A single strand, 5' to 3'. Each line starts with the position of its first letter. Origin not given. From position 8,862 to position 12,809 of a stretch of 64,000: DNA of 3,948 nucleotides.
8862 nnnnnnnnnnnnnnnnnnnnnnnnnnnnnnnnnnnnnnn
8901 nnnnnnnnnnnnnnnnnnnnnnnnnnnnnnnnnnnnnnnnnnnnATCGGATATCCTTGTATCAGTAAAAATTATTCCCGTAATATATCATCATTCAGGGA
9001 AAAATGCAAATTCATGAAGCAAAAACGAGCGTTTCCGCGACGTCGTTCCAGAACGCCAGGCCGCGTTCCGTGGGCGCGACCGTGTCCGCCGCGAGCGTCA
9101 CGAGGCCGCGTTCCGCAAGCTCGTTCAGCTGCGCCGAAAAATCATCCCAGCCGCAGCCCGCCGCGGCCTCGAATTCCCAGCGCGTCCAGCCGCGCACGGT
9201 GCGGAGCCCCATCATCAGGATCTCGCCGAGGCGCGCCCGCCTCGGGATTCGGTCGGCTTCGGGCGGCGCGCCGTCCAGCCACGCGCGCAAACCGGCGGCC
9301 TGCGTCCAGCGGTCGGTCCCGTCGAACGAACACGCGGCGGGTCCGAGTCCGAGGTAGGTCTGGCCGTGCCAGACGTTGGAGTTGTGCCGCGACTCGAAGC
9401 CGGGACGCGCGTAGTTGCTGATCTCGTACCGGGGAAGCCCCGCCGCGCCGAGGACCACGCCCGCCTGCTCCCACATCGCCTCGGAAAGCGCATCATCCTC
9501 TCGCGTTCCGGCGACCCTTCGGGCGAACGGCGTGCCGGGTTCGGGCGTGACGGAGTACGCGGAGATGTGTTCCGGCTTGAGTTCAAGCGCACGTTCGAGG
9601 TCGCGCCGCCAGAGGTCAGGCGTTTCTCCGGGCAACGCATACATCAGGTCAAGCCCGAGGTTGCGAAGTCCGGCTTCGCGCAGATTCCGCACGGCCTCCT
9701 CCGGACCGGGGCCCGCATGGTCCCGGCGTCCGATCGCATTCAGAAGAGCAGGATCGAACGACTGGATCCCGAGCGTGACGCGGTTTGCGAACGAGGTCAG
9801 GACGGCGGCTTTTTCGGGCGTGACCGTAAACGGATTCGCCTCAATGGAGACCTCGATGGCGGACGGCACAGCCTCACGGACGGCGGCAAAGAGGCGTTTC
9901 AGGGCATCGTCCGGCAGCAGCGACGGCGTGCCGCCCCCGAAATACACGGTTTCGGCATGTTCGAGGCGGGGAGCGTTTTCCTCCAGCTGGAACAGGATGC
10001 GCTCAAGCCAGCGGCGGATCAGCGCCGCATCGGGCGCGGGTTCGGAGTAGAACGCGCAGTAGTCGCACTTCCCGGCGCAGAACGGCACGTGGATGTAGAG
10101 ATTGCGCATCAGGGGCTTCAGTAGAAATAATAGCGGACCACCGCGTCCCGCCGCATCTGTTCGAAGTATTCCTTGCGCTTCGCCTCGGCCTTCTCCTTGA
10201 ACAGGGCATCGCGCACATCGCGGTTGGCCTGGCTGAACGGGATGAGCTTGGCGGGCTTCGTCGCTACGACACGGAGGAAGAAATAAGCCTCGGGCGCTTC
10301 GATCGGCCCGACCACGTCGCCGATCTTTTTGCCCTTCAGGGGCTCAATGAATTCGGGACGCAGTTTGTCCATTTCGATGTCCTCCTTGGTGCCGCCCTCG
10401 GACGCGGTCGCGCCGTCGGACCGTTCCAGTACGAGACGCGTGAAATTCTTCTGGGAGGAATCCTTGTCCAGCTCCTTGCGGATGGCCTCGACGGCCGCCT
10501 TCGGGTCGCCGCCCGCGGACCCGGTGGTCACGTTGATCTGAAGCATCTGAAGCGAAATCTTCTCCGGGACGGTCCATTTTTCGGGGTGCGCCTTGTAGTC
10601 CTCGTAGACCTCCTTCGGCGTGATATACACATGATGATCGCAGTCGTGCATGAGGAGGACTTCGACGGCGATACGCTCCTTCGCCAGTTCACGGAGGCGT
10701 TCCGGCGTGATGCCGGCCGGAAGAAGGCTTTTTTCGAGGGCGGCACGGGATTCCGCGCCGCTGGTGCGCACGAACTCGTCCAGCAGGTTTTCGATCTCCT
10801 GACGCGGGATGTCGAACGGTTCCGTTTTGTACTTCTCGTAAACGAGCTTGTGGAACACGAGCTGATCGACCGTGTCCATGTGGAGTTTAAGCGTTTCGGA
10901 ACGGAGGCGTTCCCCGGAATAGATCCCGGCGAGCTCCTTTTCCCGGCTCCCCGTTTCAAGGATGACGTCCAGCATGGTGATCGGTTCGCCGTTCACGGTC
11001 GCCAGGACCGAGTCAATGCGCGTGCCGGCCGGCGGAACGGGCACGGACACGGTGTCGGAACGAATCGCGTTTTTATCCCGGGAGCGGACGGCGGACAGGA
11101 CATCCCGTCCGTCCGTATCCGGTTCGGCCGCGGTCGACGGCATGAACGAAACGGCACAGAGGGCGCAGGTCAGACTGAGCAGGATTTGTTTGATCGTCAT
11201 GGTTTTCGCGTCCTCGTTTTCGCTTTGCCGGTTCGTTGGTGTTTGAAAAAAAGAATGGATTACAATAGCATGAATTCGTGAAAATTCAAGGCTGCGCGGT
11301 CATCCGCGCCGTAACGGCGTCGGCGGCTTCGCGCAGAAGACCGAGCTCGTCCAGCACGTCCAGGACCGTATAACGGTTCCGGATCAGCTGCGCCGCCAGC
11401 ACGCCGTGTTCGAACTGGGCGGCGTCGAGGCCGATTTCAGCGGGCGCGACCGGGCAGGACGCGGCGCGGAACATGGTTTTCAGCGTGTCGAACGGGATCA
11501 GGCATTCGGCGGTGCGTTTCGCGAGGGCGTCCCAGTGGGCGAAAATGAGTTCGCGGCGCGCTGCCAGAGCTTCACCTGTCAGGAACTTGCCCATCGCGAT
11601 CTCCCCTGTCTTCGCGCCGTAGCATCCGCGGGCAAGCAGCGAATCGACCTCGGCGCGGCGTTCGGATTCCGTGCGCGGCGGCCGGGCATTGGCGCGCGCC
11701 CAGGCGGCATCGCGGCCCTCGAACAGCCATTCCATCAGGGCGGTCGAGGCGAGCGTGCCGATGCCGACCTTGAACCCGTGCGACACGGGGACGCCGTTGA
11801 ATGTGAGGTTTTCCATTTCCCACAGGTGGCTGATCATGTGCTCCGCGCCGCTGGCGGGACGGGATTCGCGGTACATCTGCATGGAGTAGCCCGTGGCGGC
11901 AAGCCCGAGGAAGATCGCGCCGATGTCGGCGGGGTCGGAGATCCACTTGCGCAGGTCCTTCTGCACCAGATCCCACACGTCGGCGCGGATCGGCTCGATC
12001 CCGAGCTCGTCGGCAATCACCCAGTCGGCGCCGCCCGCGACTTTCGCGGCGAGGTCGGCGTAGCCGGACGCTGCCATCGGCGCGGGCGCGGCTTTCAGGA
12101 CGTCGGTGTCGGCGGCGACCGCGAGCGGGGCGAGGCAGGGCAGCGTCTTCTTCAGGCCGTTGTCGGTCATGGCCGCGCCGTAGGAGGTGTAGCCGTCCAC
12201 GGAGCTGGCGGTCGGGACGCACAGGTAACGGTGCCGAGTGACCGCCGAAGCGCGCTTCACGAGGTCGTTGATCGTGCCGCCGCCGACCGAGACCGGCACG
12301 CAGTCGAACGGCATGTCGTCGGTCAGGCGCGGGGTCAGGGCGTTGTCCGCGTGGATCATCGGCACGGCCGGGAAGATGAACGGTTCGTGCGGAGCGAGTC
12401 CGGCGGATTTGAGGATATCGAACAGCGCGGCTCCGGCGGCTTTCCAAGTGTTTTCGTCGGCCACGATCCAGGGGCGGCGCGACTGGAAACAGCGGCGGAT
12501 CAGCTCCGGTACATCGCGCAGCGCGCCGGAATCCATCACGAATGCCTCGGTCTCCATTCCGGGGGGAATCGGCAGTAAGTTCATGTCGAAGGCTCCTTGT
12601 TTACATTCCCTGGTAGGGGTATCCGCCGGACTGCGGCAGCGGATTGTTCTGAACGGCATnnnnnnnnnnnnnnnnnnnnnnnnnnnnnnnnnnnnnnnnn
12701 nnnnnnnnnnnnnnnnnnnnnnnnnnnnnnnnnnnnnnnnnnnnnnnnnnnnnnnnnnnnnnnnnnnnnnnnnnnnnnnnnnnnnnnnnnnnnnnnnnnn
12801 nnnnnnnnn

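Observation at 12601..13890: Membrane-spanning MerR-type HTH protein with a ~240-aa extracytoplasmic coiled coil: a DNA-to-envelope tether or an unusual transmembrane regulator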

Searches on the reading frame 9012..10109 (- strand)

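Call 3: search_protein_families(library=pfam, proteins=[window:9012-10109:-], max_evalue=0.1)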
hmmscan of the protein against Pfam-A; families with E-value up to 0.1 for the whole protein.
window:9012-10109:- (365 aa): 2 families
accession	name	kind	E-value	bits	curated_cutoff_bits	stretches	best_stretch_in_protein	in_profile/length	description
PF04055.27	Radical_SAM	-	4.6e-25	89.2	29.5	1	5-169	1-161/166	Radical SAM superfamily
PF06969.22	HemN_C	-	6.7e-07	29.7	24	1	289-353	2-67/67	HemN C-terminal domain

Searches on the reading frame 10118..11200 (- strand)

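Call 3: search_protein_families(library=pfam, proteins=[window:10118-11200:-], max_evalue=0.1)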
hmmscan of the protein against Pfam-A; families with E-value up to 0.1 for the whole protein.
window:10118-11200:- (360 aa): 6 families
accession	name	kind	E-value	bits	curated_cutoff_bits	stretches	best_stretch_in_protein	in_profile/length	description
PF13145.12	Rotamase_2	-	1.1e-09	39.6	27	1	193-325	1-119/121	PPIC-type PPIASE domain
PF00639.27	Rotamase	-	6e-07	30.8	21.7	1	234-310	15-94/97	PPIC-type PPIASE domain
PF13624.11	SurA_N_3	-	0.00027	21.2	27.2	1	64-180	39-159/162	SurA-like N-terminal domain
PF13616.12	Rotamase_3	-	0.056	14.4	22.5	0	248-312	48-113/116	PPIC-type PPIASE domain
PF13623.11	SurA_N_2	-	0.063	13.6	28.5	0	63-142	40-121/145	SurA-like N-terminal domain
PF16701.10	Ad_Cy_reg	-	0.091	13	28.6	0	134-202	3-68/186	Adenylate cyclase regulatory domain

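Call 4: search_protein_families(library=ncbifam, proteins=[window:10118-11200:-], max_evalue=0.1)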
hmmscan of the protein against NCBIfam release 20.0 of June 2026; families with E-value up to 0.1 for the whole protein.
window:10118-11200:- (360 aa): 6 families
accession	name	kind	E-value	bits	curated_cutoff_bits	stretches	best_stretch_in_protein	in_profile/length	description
NF000809.0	PRK00059.1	equivalog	1.5e-14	54.2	303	1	63-357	35-330/336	peptidylprolyl isomerase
TIGR02933.1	nifM_nitrog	equivalog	8.2e-10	39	168.2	1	112-349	33-255/256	nitrogen fixation protein NifM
NF008038.0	PRK10770.1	equivalog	9.7e-06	24.6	394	1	96-314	57-273/431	peptidylprolyl isomerase SurA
NF008054.0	PRK10788.1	equivalog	1.3e-05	24.1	493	1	186-339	242-383/626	peptidylprolyl isomerase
NF002827.0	PRK03002.1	equivalog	0.00026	20.1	343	1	238-338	151-247/285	peptidylprolyl isomerase PrsA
TIGR04500.1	PpiC_rel_mature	subfamily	0.00033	20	180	0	104-179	110-185/340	TIGR04500 family putative peptide maturation system protein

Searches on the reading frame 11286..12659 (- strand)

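Call 3: search_protein_families(library=pfam, proteins=[window:11286-12659:-], max_evalue=0.1)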
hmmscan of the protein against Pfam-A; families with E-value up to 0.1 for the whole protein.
window:11286-12659:- (457 aa): 2 families
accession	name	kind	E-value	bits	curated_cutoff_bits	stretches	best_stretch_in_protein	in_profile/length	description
PF13685.12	Fe-ADH_2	-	2.6e-29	102.6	28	1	42-192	2-149/149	Iron-containing alcohol dehydrogenase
PF00465.25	Fe-ADH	-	0.00011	22.2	31.3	1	40-172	4-153/168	Iron-containing alcohol dehydrogenase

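Call 4: search_protein_families(library=ncbifam, proteins=[window:11286-12659:-], max_evalue=0.1)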
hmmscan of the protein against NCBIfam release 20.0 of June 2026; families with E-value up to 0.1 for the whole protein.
window:11286-12659:- (457 aa): 4 families
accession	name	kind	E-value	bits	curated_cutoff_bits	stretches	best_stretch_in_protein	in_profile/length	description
NF002022.0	PRK00843.1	equivalog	3.3e-36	125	413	2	42-308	16-281/350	NAD(P)-dependent glycerol-1-phosphate dehydrogenase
NF006941.0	PRK09423.1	subfamily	4e-08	32.5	336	1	39-205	10-174/367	glycerol dehydrogenase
NF053832.1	GlycoaldRedHalo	equivalog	0.0069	15.6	550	1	121-205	88-174/363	glycolaldehyde reductase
NF047903.1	MmDecMmdC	equivalog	0.035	14.5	200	1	166-216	17-68/132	methylmalonyl-CoA decarboxylase subunit gamma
